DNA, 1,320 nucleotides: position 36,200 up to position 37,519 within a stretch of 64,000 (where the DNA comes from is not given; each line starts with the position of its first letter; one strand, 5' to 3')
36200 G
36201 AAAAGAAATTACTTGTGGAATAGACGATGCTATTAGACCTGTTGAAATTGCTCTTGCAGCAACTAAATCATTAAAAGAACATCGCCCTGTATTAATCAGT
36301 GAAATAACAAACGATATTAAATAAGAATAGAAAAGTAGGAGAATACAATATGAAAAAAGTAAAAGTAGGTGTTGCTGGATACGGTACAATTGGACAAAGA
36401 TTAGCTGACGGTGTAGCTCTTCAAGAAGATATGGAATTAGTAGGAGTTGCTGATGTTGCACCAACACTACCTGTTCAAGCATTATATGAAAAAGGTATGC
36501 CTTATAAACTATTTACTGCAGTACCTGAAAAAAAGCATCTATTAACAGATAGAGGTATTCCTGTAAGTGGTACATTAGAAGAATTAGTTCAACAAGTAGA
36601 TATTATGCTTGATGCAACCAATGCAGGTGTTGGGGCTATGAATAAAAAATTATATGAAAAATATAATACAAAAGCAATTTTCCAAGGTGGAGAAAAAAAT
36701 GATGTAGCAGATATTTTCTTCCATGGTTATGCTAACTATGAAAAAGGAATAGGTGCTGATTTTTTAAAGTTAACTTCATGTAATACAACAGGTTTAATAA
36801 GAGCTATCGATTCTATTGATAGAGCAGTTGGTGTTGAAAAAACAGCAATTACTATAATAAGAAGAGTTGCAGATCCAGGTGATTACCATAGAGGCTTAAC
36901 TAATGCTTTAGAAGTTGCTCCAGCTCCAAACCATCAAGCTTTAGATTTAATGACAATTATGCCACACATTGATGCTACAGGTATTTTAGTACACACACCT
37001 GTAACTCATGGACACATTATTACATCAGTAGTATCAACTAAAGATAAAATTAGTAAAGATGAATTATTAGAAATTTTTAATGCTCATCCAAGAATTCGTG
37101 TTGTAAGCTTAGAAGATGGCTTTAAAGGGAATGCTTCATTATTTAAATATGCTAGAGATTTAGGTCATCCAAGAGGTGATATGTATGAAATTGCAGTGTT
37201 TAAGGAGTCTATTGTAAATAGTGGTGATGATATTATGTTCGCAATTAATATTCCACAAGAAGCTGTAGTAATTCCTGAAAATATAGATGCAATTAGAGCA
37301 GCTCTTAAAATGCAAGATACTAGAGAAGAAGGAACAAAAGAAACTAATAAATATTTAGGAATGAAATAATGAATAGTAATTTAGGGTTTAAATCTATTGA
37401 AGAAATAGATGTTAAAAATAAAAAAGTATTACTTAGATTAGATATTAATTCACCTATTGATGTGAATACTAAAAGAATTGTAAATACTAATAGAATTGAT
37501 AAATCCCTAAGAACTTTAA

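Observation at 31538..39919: iol operon that stops at IolB and continues into an archaeal-type GAPDH, an archaeal-type PGK and a LarA homologue instead of IolC/IolJ/IolA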

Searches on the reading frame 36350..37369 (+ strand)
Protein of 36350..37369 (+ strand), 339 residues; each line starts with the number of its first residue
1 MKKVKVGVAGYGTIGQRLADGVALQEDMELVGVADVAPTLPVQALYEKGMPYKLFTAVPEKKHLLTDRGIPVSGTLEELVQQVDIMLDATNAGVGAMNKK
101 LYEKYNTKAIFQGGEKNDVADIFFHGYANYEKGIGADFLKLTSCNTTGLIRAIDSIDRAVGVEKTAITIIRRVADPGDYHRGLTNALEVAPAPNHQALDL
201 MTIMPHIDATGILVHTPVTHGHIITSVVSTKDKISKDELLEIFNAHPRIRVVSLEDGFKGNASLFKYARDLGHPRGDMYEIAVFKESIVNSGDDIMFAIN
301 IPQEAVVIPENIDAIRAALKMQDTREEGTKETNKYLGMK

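Call 3: search_protein_families(library=ncbifam, proteins=[window:36350-37369:+])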
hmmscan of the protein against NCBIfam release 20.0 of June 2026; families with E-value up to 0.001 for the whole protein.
window:36350-37369:+ (339 aa): 4 families
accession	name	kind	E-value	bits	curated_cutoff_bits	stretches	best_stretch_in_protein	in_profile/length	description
NF003251.0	PRK04207.1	equivalog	1e-125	419.3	185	1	3-338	2-337/343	type II glyceraldehyde-3-phosphate dehydrogenase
TIGR01546.1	GAPDH-II_archae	equivalog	1.3e-95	320.4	232.9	1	6-338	1-332/333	phosphorylating glyceraldehyde-3-phosphate dehydrogenase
TIGR01921.1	DAP-DH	equivalog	0.00015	21.2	180.6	1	1-35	1-35/324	diaminopimelate dehydrogenase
NF011954.0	PRK15425.1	equivalog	0.00095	18.3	662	0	4-170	3-176/331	glyceraldehyde-3-phosphate dehydrogenase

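Call 4: search_protein_families(library=pfam, proteins=[window:36350-37369:+])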
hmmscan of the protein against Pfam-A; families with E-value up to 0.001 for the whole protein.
window:36350-37369:+ (339 aa): 2 families
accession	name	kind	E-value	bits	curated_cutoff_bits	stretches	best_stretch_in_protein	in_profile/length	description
PF02800.25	Gp_dh_C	-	1.2e-14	54.6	24.4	1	149-295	1-152/158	Glyceraldehyde 3-phosphate dehydrogenase, C-terminal domain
PF01113.26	DapB_N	-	1.6e-05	25.4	25.6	1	4-110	1-95/124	Dihydrodipicolinate reductase, N-terminus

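Call 8: find_encoding_contigs(protein=window:36350-37369:+, flank=10000, max_places=8)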
Protein window:36350-37369:+ (339 aa): no gene with exactly this product is on record in the collection.

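Call 9: find_homologous_proteins(query=window:36350-37369:+, max_evalue=1e-20)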
Query window:36350-37369:+ (339 aa): 5338 proteins with E <= 1e-20 among 8000 candidates; the best 120 are listed.
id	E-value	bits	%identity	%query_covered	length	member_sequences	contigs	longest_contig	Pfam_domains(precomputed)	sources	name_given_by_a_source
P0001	5.3e-221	750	100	100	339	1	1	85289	PF01113.27,PF02800.26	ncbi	ncbi:MAG: type II glyceraldehyde-3-phosphate dehydrogenase [Pleomorphochaeta sp.]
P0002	1.3e-220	749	100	100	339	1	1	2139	PF01113.27,PF02800.26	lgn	-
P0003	3.0e-209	712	95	100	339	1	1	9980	PF02800.26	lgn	-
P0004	3.6e-209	711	93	100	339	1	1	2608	PF02800.26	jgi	-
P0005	5.0e-209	711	94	100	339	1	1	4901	PF02800.26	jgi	-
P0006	7.0e-209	710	93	100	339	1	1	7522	PF02800.26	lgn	-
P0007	1.4e-208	710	93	100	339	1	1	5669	PF02800.26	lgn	-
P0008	7.2e-207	704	93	100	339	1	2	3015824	PF02800.26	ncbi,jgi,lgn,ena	ncbi:MAG: type II glyceraldehyde-3-phosphate dehydrogenase [Pleomorphochaeta sp.]|jgi:glyceraldehyde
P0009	2.5e-206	702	92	100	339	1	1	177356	PF02800.26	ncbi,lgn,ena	ncbi:MAG: type II glyceraldehyde-3-phosphate dehydrogenase [Pleomorphochaeta sp.]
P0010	1.0e-205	700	92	100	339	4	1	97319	PF02800.26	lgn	-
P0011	2.7e-205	699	92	100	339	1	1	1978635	PF02800.26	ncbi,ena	-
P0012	1.3e-204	696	92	100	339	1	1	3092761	PF02800.26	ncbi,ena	-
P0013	2.8e-204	695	91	100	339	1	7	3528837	PF02800.26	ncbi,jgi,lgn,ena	jgi:glyceraldehyde-3-phosphate dehydrogenase (NAD(P))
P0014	9.1e-204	694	91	100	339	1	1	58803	PF02800.26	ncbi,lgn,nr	ncbi:MAG: type II glyceraldehyde-3-phosphate dehydrogenase [Spirochaetia bacterium]|nr:type II glyce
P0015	1.5e-203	693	91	100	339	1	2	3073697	PF02800.26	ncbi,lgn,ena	-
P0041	1.5e-188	644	85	100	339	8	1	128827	PF02800.26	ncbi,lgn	ncbi:MAG: type II glyceraldehyde-3-phosphate dehydrogenase [Sphaerochaeta sp.]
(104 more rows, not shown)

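Call 10: find_encoding_contigs(protein=P0001, flank=10000, max_places=3)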
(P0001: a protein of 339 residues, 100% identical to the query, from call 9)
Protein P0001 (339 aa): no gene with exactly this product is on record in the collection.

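Call 11: find_encoding_contigs(protein=P0041, flank=10000, max_places=4)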
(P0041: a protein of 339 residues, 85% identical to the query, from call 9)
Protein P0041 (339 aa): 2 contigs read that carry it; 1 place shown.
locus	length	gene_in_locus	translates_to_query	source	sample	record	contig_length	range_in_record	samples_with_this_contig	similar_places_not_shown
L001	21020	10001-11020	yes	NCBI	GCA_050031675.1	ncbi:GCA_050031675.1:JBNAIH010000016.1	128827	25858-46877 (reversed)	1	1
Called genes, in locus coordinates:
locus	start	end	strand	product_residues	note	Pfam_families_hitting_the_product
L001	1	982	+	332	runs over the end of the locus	PF02653:BPD_transp_2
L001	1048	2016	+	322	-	PF00532:Peripla_BP_1, PF13407:Peripla_BP_4, PF13377:Peripla_BP_3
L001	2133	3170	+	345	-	PF00356:LacI, PF00532:Peripla_BP_1, PF13407:Peripla_BP_4, PF13377:Peripla_BP_3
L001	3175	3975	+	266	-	PF04962:KduI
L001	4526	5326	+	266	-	PF04962:KduI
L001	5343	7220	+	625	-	PF02776:TPP_enzyme_N, PF00205:TPP_enzyme_M, PF02775:TPP_enzyme_C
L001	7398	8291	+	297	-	PF01261:AP_endonuc_2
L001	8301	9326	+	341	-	PF01408:GFO_IDH_MocA, PF02894:GFO_IDH_MocA_C, PF22725:GFO_IDH_MocA_C3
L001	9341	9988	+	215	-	PF13189:Cytidylate_kin2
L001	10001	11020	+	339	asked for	PF02800:Gp_dh_C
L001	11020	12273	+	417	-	PF00162:PGK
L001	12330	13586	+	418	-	PF09861:Lar_N, PF21113:LarA_C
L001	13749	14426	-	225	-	-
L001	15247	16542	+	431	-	PF01547:SBP_bac_1, PF13416:SBP_bac_8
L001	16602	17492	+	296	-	PF00528:BPD_transp_1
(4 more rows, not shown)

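Call 16: find_related_loci(query=window:36350-37369:+, collection=genome_contigs, flank=10000)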
Query window:36350-37369:+ (339 aa) in genome_contigs; peptide patterns used: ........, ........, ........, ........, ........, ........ (x = any residue, [..] = any of these).
599 stretches matched a pattern (row limit reached: there are more); 544 encode a relative of the query (tblastn E <= 1e-3); the best 80 are kept; 80 distinct loci.
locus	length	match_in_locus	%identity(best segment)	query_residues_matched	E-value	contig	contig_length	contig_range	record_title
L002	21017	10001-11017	93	1-339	0e+0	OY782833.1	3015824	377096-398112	MAG: Sphaerochaetaceae bacterium isolate 4316afa4-75a5-40cd-90fd-6a37d92e054f genome assembly, chromosome: 1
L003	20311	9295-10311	92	1-339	0e+0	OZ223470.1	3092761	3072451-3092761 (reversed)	MAG: Sphaerochaetaceae bacterium isolate cd985c71-0469-48ce-9ce8-6ec3774ccd9a genome assembly, chromosome: 1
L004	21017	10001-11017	91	1-339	0e+0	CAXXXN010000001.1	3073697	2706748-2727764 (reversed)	MAG: Sphaerochaetaceae bacterium isolate 970afa3e-fa1f-4001-b537-3f0dd038fbff genome assembly, contig: contig_1, whole g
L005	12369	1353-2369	86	1-339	0e+0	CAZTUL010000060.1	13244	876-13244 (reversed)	MAG TPA_asm: uncultured Spirochaetaceae bacterium isolate SRP241341_co1_122 genome assembly, contig: NODE_5104_length_13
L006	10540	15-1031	85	1-339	0e+0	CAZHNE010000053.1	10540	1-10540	MAG TPA_asm: uncultured Spirochaetaceae bacterium isolate binchicken_co157_199 genome assembly, contig: NODE_15335_lengt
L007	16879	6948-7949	87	5-338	0e+0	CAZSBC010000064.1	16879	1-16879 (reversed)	MAG TPA_asm: uncultured Spirochaetales bacterium isolate SRP167671_co1_158 genome assembly, contig: NODE_3976_length_168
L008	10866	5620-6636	84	1-339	0e+0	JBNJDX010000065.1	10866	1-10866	MAG: Spirochaetota bacterium isolate Y23_30dBSe4.bin.165 NODE_6754_length_10866_cov_14.771245, whole genome shotgun sequ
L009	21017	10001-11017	85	1-339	0e+0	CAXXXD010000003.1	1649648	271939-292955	MAG: Oceanispirochaeta sp. isolate aeacc017-5aeb-41c1-ba2d-d30721ebb7db genome assembly, contig: contig_3, whole genome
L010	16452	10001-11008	84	4-339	0e+0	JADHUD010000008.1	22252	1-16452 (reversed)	MAG: Spirochaetia bacterium isolate BS150m-G37 BS-150m-C1981, whole genome shotgun sequence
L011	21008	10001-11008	84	4-339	0e+0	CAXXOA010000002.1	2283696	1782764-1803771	MAG: Oceanispirochaeta sp. isolate e4e86e68-3d71-4051-a5c4-061fe725b7fb genome assembly, contig: contig_2, whole genome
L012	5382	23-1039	83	1-339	0e+0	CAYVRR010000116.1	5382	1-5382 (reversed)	MAG TPA_asm: uncultured Spirochaetaceae bacterium isolate binchicken_co157_488 genome assembly, contig: NODE_37495_lengt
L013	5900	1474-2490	83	1-339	0e+0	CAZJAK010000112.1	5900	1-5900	MAG TPA_asm: uncultured Spirochaetaceae bacterium isolate binchicken_co27_135 genome assembly, contig: NODE_23670_length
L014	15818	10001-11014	82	1-338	0e+0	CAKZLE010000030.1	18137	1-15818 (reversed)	MAG TPA_asm: uncultured Spirochaetia bacterium isolate ERR2094169_bin.57_CONCOCT_v1.1_MAG genome assembly, contig: ERZ65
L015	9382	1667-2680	82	2-339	0e+0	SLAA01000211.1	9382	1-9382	MAG: Spirochaetales bacterium isolate CSSed162cmB_373 CSSed16-2cmB-29060, whole genome shotgun sequence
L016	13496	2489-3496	83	4-339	0e+0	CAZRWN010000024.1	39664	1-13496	MAG TPA_asm: uncultured Sediminispirochaeta sp. isolate SRP252850_co1_385 genome assembly, contig: NODE_1550_length_3966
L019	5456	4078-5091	79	1-338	0e+0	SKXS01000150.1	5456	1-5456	MAG: Spirochaetia bacterium isolate CSSed162cmB_255 CSSed16-2cmB-76434, whole genome shotgun sequence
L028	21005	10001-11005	76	4-338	5e-178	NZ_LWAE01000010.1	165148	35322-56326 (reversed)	Clostridium magnum DSM 2767 CLMAG_contig000010, whole genome shotgun sequence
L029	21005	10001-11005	76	4-338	7e-178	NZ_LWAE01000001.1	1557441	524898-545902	Clostridium magnum DSM 2767 CLMAG_contig000001, whole genome shotgun sequence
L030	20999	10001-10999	77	4-336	1e-177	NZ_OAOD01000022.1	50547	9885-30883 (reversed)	Clostridium peptidivorans isolate src2, whole genome shotgun sequence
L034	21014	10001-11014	76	1-339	1e-176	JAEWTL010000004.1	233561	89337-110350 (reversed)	MAG: Bacillota bacterium isolate OH_SDB_141 k127_605846, whole genome shotgun sequence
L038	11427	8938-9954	75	1-339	2e-176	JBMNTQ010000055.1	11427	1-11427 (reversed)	MAG: Christensenellales bacterium isolate SBF912SR6HQ0014 scaffold_10357_c1, whole genome shotgun sequence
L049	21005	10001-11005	74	5-339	4e-174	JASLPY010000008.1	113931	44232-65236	MAG: Kiritimatiellia bacterium isolate Arabian11_MAG_70 NODE_8_length_113931_cov_8.240677, whole genome shotgun sequence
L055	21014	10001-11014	75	1-338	3e-173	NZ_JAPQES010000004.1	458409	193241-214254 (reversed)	Clostridium ganghwense strain HY-42-06 spades_K_17_127_4, whole genome shotgun sequence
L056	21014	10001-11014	74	1-338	3e-173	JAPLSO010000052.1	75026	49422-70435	MAG: Spirochaetes bacterium isolate LacPavin_0419_WC90_MAG_58_9 LacPavin_0419_WC90_scaffold_67762, whole genome shotgun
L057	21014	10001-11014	74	1-339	2e-172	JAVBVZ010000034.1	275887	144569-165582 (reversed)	MAG: Christensenellaceae bacterium isolate ZNE14_Bin5 all_Scaff014875, whole genome shotgun sequence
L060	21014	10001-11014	73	1-339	3e-172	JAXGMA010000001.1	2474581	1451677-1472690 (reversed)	MAG: Christensenellales bacterium isolate AnMBR.bin221 bin221_1, whole genome shotgun sequence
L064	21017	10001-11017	73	1-339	1e-170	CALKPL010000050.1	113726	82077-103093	MAG TPA_asm: uncultured Clostridia bacterium isolate ERR912096_bin.105_CONCOCT_v1.1_MAG genome assembly, contig: ERZ8273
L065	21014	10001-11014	73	1-339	2e-170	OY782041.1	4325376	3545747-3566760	MAG: Spirochaetia bacterium isolate d8b3d310-4ac7-4817-9bde-c02243007ba8 genome assembly, chromosome: 1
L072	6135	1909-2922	72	1-338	6e-171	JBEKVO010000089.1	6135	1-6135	MAG: Rectinemataceae bacterium isolate SPRUCE 606 SPRUCE_606_90, whole genome shotgun sequence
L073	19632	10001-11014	72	1-338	2e-169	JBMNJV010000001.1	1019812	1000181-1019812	MAG: Saccharofermentanales bacterium isolate SBF912LR0HQ0039 contig_43135, whole genome shotgun sequence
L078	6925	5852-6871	73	1-338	2e-169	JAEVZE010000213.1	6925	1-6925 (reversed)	MAG: Bacillota bacterium isolate OH_PBB_159 k127_565255, whole genome shotgun sequence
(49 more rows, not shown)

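Call 27: search_solved_structures(query=window:36350-37369:+, show_alignments=3, max_evalue=1e-10)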
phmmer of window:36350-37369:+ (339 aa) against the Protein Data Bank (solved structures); distinct sequences matched with E-value up to 1e-10: 4.
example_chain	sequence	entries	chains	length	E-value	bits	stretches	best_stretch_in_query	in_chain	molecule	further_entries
2czc_A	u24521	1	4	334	3.9e-76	259.4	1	3-338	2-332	Glyceraldehyde-3-phosphate dehydrogenase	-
1cf2_P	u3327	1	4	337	1.9e-75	257.1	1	6-336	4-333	PROTEIN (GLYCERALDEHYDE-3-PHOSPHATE DEHYDROGENASE)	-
1b7g_O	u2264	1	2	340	4.8e-71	242.7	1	4-338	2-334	PROTEIN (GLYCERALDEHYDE 3-PHOSPHATE DEHYDROGENASE)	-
2yyy_A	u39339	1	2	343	6.8e-71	242.2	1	4-338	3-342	Glyceraldehyde-3-phosphate dehydrogenase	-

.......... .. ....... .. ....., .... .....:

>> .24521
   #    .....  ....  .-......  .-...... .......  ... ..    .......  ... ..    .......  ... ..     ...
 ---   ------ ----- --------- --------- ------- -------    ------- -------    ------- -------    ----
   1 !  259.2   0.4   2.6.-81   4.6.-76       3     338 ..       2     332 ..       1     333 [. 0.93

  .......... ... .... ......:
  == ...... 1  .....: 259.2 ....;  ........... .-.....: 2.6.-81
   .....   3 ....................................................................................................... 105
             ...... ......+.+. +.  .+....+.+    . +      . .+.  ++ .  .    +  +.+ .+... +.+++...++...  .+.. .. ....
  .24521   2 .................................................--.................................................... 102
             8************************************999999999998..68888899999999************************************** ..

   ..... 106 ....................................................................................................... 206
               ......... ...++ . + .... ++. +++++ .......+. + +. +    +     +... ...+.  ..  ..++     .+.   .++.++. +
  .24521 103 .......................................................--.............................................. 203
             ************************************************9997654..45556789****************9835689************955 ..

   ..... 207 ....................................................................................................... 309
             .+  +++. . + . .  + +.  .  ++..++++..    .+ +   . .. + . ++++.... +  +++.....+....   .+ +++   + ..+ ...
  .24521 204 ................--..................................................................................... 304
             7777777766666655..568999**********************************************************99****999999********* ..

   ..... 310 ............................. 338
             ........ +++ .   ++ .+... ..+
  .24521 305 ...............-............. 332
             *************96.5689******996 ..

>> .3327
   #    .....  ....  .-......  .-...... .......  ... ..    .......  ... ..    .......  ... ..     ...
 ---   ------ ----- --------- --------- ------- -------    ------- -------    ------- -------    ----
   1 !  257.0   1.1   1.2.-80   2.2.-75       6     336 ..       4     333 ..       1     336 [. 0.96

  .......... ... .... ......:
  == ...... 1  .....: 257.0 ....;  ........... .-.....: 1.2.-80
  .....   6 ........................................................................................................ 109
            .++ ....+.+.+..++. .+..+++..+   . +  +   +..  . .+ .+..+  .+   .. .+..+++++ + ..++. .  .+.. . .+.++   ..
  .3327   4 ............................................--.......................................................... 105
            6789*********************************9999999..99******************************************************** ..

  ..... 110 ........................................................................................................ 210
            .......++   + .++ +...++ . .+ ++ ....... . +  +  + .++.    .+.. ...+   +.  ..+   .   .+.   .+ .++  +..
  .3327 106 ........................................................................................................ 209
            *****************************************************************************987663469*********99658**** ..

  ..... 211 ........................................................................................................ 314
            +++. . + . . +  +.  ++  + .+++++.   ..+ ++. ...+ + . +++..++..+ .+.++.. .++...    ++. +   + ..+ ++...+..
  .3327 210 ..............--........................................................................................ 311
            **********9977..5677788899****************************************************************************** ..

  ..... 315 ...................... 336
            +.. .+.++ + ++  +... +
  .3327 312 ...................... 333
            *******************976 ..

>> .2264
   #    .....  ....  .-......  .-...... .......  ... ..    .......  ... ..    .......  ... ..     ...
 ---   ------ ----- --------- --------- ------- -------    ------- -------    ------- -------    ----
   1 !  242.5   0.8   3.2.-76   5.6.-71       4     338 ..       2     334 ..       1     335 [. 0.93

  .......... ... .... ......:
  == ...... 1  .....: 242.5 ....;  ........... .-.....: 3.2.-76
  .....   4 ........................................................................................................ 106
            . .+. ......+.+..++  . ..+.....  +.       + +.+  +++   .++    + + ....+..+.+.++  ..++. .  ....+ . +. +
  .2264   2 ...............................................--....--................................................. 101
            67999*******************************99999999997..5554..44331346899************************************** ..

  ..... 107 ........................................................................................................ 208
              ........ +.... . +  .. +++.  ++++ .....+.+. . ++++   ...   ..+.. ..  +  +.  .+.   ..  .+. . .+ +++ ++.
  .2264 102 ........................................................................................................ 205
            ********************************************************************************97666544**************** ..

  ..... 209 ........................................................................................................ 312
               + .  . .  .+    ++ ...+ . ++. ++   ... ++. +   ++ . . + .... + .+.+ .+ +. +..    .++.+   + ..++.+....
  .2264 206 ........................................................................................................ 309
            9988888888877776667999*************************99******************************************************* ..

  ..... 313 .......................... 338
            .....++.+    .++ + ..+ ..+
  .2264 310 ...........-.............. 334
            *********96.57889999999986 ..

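Call 34: search_protein_representatives(protein=window:36350-37369:+)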
Query: 339 residues. Proteins with E-value up to 0.001 (for the whole library): 1114; up to 1e-10: 550; up to 1e-30: 144. The best 150 are listed.
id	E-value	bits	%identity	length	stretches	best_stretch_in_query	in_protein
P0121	5.1e-145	499.0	67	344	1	4-338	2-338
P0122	2.4e-136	470.4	62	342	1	1-338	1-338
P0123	1.3e-103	362.9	66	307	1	93-328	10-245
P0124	4.5e-97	341.4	66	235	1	6-230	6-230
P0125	5.2e-97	341.2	66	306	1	1-232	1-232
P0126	2.8e-94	332.2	74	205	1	139-338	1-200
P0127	1.8e-85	303.3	80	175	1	167-337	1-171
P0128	4.5e-84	298.7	68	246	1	128-321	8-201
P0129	1.4e-82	293.8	42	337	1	4-337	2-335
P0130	2.3e-75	270.1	42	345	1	1-338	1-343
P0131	4.2e-75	269.2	75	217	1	122-284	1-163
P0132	6.8e-71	255.4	44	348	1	4-337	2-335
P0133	4.0e-70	252.9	39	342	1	1-338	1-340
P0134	2.4e-68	247.0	39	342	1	4-338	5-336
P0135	1.8e-67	244.1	41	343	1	3-339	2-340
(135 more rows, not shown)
